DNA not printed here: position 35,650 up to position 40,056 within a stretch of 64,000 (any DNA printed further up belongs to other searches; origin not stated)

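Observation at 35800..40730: IclR regulator translationally coupled to a 1368-aa exported LamG/propeller protein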

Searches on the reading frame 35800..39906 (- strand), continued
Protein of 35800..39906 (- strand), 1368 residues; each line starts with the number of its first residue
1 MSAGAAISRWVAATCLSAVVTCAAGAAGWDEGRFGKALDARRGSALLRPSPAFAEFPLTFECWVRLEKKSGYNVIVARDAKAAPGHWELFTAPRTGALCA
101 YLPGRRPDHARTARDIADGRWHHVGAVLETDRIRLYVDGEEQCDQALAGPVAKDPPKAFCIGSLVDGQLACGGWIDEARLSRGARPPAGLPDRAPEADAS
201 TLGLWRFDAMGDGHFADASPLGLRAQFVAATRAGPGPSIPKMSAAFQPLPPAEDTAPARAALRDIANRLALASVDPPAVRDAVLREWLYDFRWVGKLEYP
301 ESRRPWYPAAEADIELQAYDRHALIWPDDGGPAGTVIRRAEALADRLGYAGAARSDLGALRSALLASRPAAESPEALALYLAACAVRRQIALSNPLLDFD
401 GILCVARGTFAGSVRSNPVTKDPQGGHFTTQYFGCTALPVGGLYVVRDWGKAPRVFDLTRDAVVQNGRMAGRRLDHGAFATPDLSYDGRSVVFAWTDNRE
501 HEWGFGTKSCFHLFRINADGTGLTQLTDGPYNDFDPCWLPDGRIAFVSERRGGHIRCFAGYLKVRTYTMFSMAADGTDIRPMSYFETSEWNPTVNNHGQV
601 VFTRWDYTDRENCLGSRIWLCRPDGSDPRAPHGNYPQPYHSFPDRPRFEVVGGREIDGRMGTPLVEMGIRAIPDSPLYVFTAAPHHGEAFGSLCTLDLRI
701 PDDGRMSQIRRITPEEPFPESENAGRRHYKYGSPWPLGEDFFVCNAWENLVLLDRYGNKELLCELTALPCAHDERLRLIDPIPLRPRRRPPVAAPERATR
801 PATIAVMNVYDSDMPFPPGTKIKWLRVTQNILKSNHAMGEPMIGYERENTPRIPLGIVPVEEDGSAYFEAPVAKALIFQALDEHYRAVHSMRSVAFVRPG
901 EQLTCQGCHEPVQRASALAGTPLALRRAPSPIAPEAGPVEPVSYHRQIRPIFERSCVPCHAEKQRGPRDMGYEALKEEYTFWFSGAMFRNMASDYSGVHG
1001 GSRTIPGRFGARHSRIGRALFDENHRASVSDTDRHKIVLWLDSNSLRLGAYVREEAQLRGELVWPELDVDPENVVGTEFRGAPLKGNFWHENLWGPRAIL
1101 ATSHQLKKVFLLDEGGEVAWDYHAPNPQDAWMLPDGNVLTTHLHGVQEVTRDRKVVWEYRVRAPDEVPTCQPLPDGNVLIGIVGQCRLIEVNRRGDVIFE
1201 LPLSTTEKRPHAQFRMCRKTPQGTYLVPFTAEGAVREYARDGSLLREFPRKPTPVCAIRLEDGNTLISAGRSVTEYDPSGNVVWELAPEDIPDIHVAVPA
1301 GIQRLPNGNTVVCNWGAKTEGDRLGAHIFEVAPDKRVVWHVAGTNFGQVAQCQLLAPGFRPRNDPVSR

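Call 11: find_homologous_proteins(query=window:35800-39906:-)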
Query window:35800-39906:- (1368 aa): 233 proteins with E <= 0.001 among 8000 candidates; the best 120 are listed.
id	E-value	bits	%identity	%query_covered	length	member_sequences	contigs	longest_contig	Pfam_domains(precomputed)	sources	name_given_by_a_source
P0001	0.0e+0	3167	97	100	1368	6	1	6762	PF18582.7,PF13385.14,PF22701.4,PF07676.19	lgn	-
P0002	0.0e+0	2642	80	100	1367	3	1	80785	PF18582.7,PF13385.14,PF07676.19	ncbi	-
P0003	0.0e+0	2595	80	98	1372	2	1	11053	PF18582.7,PF13385.14,PF22701.4,PF07676.19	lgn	-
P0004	0.0e+0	2480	76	99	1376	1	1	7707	PF18582.7,PF13385.14,PF07676.19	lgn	-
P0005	0.0e+0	2145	68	98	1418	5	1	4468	PF26549.1,PF18582.7,PF13385.14,PF22701.4,PF07676.19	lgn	-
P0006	0.0e+0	2114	65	99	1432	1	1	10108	PF26549.1,PF18582.7,PF13385.14,PF22701.4,PF07676.19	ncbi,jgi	ncbi:MAG: LamG-like jellyroll fold domain-containing protein [Planctomycetota bacterium]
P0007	0.0e+0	2101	61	98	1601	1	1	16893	PF26549.1,PF18582.7,PF13385.14,PF22701.4,PF02210.32,PF00054.31,PF07676.19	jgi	jgi:hypothetical protein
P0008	0.0e+0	2084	64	99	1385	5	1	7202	PF18582.7,PF13385.14,PF22701.4,PF07676.19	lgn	-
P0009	0.0e+0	2057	65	97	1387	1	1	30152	PF18582.7,PF13385.14,PF02210.32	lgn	-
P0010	0.0e+0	2053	80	78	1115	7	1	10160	PF18582.7,PF13385.14,PF07676.19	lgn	-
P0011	0.0e+0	2049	63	97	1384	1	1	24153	PF18582.7,PF13385.14,PF22701.4,PF07676.19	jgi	jgi:hypothetical protein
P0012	0.0e+0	2027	62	99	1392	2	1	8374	PF26549.1,PF18582.7,PF13385.14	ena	-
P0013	0.0e+0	2026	63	99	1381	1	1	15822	PF18582.7,PF13385.14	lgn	-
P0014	0.0e+0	2025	63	99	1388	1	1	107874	PF26549.1,PF18582.7,PF13385.14,PF22701.4,PF07676.19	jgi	jgi:hypothetical protein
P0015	0.0e+0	2023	62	99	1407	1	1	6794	PF18582.7,PF13385.14,PF22701.4,PF07676.19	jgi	jgi:hypothetical protein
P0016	0.0e+0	2023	62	99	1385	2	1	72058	PF26549.1,PF18582.7,PF13385.14,PF22701.4,PF07676.19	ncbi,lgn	-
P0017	0.0e+0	2020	63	99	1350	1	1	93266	PF18582.7,PF13385.14,PF22701.4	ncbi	-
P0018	0.0e+0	2014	64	96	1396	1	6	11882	PF18582.7,PF13385.14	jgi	jgi:hypothetical protein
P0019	0.0e+0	2007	56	97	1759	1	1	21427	PF18582.7,PF06439.19,PF13385.14,PF02210.32,PF00054.31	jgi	jgi:hypothetical protein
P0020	0.0e+0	2005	62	99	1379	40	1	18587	PF18582.7,PF13385.14,PF07676.19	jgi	-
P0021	0.0e+0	1997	64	97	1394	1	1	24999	PF18582.7,PF13385.14,PF07676.19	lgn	-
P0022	0.0e+0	1991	62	98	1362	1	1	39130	PF18582.7,PF13385.14,PF07676.19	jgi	jgi:hypothetical protein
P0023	0.0e+0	1990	64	97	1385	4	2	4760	PF18582.7,PF13385.14,PF22701.4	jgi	jgi:hypothetical protein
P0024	0.0e+0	1990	62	99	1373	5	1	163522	PF18582.7,PF13385.14,PF07676.19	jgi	-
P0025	0.0e+0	1987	63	97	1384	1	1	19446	PF18582.7,PF13385.14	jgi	-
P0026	0.0e+0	1983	62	97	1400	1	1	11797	PF18582.7,PF13385.14,PF22701.4,PF07676.19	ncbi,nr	ncbi:MAG: hypothetical protein GY851_14565 [bacterium]|nr:hypothetical protein [bacterium]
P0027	0.0e+0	1982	62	98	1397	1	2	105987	PF26549.1,PF18582.7,PF13385.14,PF22701.4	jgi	jgi:Mal s 1 allergenic protein-like/Hydrazine synthase alpha subunit middle domain/Concanavalin A-li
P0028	0.0e+0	1981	63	98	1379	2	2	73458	PF18582.7,PF13385.14,PF07676.19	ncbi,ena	-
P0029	0.0e+0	1974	61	98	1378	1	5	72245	PF26549.1,PF18582.7,PF13385.14,PF07676.19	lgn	-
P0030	0.0e+0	1968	63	97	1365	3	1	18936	PF26549.1,PF18582.7,PF13385.14,PF07676.19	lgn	-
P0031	0.0e+0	1968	62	97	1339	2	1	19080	PF18582.7,PF13385.14,PF07676.19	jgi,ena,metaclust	metaclust:\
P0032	0.0e+0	1967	62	98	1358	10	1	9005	PF18582.7,PF13385.14,PF02210.32,PF07676.19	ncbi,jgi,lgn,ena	-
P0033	0.0e+0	1965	61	99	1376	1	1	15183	PF18582.7,PF13385.14,PF07676.19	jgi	-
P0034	0.0e+0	1964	64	96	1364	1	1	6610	PF18582.7,PF13385.14,PF07676.19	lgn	-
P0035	0.0e+0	1964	62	97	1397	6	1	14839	PF18582.7,PF13385.14,PF07676.19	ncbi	-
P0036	0.0e+0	1958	61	98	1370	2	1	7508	PF26549.1,PF18582.7,PF13385.14,PF07676.19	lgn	-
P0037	0.0e+0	1954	61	98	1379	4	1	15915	PF18582.7,PF13385.14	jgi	jgi:hypothetical protein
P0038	0.0e+0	1954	60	98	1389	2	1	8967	PF18582.7,PF13385.14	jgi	-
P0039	0.0e+0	1949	68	86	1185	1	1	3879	PF18582.7,PF22701.4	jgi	jgi:hypothetical protein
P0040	0.0e+0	1948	61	97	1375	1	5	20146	PF18582.7,PF13385.14,PF22701.4,PF07676.19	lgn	-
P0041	0.0e+0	1946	62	97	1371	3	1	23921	PF18582.7,PF13385.14,PF22701.4,PF07676.19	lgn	-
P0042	0.0e+0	1946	62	97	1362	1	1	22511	PF26549.1,PF18582.7,PF13385.14,PF07676.19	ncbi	-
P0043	0.0e+0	1946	63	96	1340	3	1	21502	PF18582.7,PF13385.14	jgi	-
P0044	0.0e+0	1943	61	99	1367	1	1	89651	PF26549.1,PF18582.7,PF13385.14,PF02210.32,PF00054.31,PF07676.19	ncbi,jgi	-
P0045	0.0e+0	1942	61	98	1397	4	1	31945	PF18582.7,PF13385.14,PF02210.32,PF07676.19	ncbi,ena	-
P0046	0.0e+0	1942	60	98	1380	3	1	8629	PF26549.1,PF18582.7,PF13385.14,PF22701.4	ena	-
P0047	0.0e+0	1938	61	99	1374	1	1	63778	PF18582.7,PF13385.14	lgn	-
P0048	0.0e+0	1938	62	99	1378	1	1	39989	PF26549.1,PF18582.7,PF13385.14,PF07676.19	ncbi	-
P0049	0.0e+0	1936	63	96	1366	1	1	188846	PF18582.7,PF13385.14,PF07676.19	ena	-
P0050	0.0e+0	1934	62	98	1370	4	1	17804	PF26549.1,PF18582.7,PF13385.14,PF22701.4,PF02210.32,PF07676.19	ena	-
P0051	0.0e+0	1934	61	97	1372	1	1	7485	PF26549.1,PF18582.7,PF13385.14,PF07676.19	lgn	-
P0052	0.0e+0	1932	57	98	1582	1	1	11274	PF18582.7,PF13385.14,PF22701.4,PF02210.32,PF00054.31,PF07676.19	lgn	-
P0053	0.0e+0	1932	61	98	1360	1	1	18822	PF18582.7,PF13385.14,PF07676.19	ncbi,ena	-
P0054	0.0e+0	1930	61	98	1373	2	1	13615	PF18582.7,PF13385.14,PF07676.19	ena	-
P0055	0.0e+0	1929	61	97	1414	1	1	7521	PF18582.7,PF13385.14,PF22701.4,PF07676.19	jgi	jgi:Mala s 1-like protein/hydrazine synthase alpha subunit-like protein/concanavalin A-like lectin/g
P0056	0.0e+0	1925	61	98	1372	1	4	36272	PF18582.7,PF13385.14,PF07676.19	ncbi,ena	-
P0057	0.0e+0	1920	59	99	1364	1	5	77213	PF18582.7,PF13385.14,PF22701.4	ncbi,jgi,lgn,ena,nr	ncbi:MAG TPA: LamG-like jellyroll fold domain-containing protein [Candidatus Bathyarchaeia archaeon]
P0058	0.0e+0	1915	60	98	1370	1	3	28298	PF26549.1,PF18582.7,PF13385.14,PF07676.19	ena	-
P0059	0.0e+0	1913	61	98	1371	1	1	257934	PF26549.1,PF18582.7,PF13385.14,PF02210.32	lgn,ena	-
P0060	0.0e+0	1911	60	97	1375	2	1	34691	PF18582.7,PF13385.14,PF22701.4,PF07676.19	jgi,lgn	-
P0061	0.0e+0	1907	60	99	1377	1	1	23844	PF26549.1,PF18582.7,PF13385.14,PF07676.19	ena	-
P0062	0.0e+0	1905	60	98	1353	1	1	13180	PF18582.7,PF13385.14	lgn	-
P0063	0.0e+0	1900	60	99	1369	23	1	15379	PF18582.7,PF13385.14,PF02210.32,PF07676.19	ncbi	-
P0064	0.0e+0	1898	60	97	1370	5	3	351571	PF26549.1,PF18582.7,PF13385.14,PF22701.4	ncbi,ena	-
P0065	0.0e+0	1886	61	97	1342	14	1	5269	PF26549.1,PF18582.7,PF13385.14,PF22701.4,PF02210.32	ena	-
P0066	0.0e+0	1882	60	99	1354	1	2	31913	PF26549.1,PF18582.7,PF13385.14,PF02210.32,PF07676.19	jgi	jgi:hypothetical protein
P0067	0.0e+0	1879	59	99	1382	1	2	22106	PF18582.7,PF13385.14,PF07676.19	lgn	-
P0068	0.0e+0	1878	60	97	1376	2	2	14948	PF18582.7,PF13385.14,PF22701.4,PF07676.19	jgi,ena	jgi:hypothetical protein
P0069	0.0e+0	1877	60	98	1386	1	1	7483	PF18582.7,PF13385.14,PF22701.4,PF07676.19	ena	-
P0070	0.0e+0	1874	59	99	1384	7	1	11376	PF18582.7,PF13385.14,PF07676.19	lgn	-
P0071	0.0e+0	1863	61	99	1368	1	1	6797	PF18582.7,PF13385.14,PF07676.19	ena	-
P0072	0.0e+0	1863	60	97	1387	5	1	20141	PF18582.7,PF13385.14,PF22701.4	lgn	-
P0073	0.0e+0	1860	59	97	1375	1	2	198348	PF18582.7,PF13385.14,PF22701.4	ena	-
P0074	0.0e+0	1860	61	96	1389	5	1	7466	PF18582.7,PF13385.14,PF07676.19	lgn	-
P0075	0.0e+0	1858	60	96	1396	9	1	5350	PF18582.7,PF13385.14,PF22701.4,PF07676.19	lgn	-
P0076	0.0e+0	1856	82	66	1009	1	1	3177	PF18582.7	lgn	-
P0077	0.0e+0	1856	59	97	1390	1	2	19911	PF26549.1,PF18582.7,PF13385.14,PF22701.4,PF02210.32,PF07676.19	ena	-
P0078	0.0e+0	1851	59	97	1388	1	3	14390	PF18582.7,PF13385.14,PF22701.4,PF07676.19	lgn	-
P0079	0.0e+0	1849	59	97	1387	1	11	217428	PF18582.7,PF13385.14,PF22701.4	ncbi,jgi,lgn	-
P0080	0.0e+0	1838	60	97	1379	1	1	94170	PF18582.7,PF13385.14,PF22701.4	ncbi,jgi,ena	jgi:hypothetical protein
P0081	0.0e+0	1838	60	96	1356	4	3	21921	PF18582.7,PF13385.14,PF22701.4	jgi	jgi:hypothetical protein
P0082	0.0e+0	1838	58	99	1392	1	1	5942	PF18582.7,PF13385.14,PF22701.4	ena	-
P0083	0.0e+0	1830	59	97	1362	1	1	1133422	PF18582.7,PF13385.14,PF22701.4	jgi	jgi:hypothetical protein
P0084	0.0e+0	1826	59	97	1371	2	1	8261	PF18582.7,PF13385.14,PF22701.4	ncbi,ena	-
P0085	0.0e+0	1793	58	97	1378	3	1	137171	PF18582.7,PF13385.14,PF22701.4,PF02210.32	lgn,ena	-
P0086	0.0e+0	1789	57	96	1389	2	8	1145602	PF26549.1,PF18582.7,PF13385.14,PF22701.4,PF07676.19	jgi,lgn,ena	-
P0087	0.0e+0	1786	59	97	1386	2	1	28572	PF18582.7,PF13385.14,PF07676.19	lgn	-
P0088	0.0e+0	1776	61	90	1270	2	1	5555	PF26549.1,PF18582.7,PF13385.14,PF07676.19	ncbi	ncbi:MAG: LamG-like jellyroll fold domain-containing protein, partial [Armatimonadota bacterium]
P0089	0.0e+0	1766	56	98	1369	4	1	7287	PF18582.7,PF13385.14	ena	-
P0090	0.0e+0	1766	58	97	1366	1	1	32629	PF26549.1,PF18582.7,PF13385.14,PF07676.19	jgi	jgi:hypothetical protein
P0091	0.0e+0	1762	57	97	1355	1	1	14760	PF18582.7,PF13385.14,PF22701.4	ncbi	-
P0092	0.0e+0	1761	63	85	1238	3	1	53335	PF18582.7,PF07676.19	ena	-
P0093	0.0e+0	1759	62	90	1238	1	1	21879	PF18582.7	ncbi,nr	ncbi:MAG: hypothetical protein HYU66_11190 [Armatimonadetes bacterium]|nr:hypothetical protein [Arma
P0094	0.0e+0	1754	57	98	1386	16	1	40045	PF18582.7,PF13385.14,PF07676.19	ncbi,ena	-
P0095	0.0e+0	1752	64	84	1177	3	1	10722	PF18582.7,PF22701.4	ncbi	ncbi:MAG: hypothetical protein WC655_11980, partial [Candidatus Hydrogenedentales bacterium]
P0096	0.0e+0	1744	55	99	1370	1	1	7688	PF18582.7,PF13385.14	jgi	-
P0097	0.0e+0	1728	62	88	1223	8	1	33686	PF26549.1,PF18582.7,PF22701.4,PF07676.19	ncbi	ncbi:MAG: hypothetical protein WCP12_06305, partial [bacterium]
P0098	0.0e+0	1677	68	76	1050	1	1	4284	PF18582.7,PF22701.4,PF07676.19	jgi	jgi:hypothetical protein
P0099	0.0e+0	1673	54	97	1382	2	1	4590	PF18582.7,PF13385.14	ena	-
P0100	0.0e+0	1660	53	96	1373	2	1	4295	PF18582.7,PF13385.14,PF22701.4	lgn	-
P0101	0.0e+0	1629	53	97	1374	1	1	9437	PF18582.7,PF13385.14,PF22701.4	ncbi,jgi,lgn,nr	ncbi:MAG: hypothetical protein LBC20_08835 [Planctomycetaceae bacterium]|jgi:hypothetical protein|nr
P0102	0.0e+0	1619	64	78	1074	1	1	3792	PF18582.7,PF22701.4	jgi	jgi:hypothetical protein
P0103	0.0e+0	1571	62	79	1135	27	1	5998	PF18582.7,PF13385.14,PF07676.19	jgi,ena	jgi:hypothetical protein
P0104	0.0e+0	1569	54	96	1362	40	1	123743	PF18582.7,PF13385.14,PF02210.32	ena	-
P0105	0.0e+0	1540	53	96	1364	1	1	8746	PF13360.14,PF18582.7,PF13385.14,PF02210.32,PF07676.19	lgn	-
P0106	0.0e+0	1537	52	96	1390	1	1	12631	PF18582.7,PF13385.14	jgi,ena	-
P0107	0.0e+0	1535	53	96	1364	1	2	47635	PF18582.7,PF13385.14,PF02210.32,PF07676.19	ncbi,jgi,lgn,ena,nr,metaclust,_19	ncbi:MAG: hypothetical protein GX130_04155 [Candidatus Hydrogenedens sp.]|jgi:hypothetical protein|n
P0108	0.0e+0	1519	63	77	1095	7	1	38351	PF26549.1,PF18582.7,PF13385.14,PF07676.19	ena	-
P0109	0.0e+0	1508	51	96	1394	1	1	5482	PF18582.7,PF13385.14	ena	-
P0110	0.0e+0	1484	61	77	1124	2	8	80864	PF18582.7,PF13385.14,PF02210.32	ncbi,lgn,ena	-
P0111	0.0e+0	1478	61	77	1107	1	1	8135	PF26549.1,PF18582.7,PF13385.14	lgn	-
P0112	0.0e+0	1478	62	76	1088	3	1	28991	PF18582.7,PF13385.14,PF02210.32,PF07676.19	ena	-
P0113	0.0e+0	1459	60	79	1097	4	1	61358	PF26549.1,PF18582.7,PF13385.14,PF07676.19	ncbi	-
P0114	0.0e+0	1458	60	77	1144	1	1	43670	PF26549.1,PF18582.7,PF13385.14,PF02210.32,PF07676.19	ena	-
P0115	0.0e+0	1454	62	77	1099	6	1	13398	PF26549.1,PF18582.7,PF13385.14,PF07676.19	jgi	jgi:cytochrome c553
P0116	0.0e+0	1454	63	72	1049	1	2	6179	PF18582.7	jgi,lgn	jgi:hypothetical protein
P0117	0.0e+0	1448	58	78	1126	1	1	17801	PF18582.7,PF13385.14,PF07676.19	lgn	-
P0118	0.0e+0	1440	60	80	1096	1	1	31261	PF26549.1,PF18582.7,PF13385.14,PF07676.19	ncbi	-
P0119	0.0e+0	1439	59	79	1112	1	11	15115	PF26549.1,PF18582.7,PF13385.14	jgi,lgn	-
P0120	0.0e+0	1419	59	77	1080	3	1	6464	PF26549.1,PF18582.7,PF13385.14,PF02210.32,PF07676.19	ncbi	-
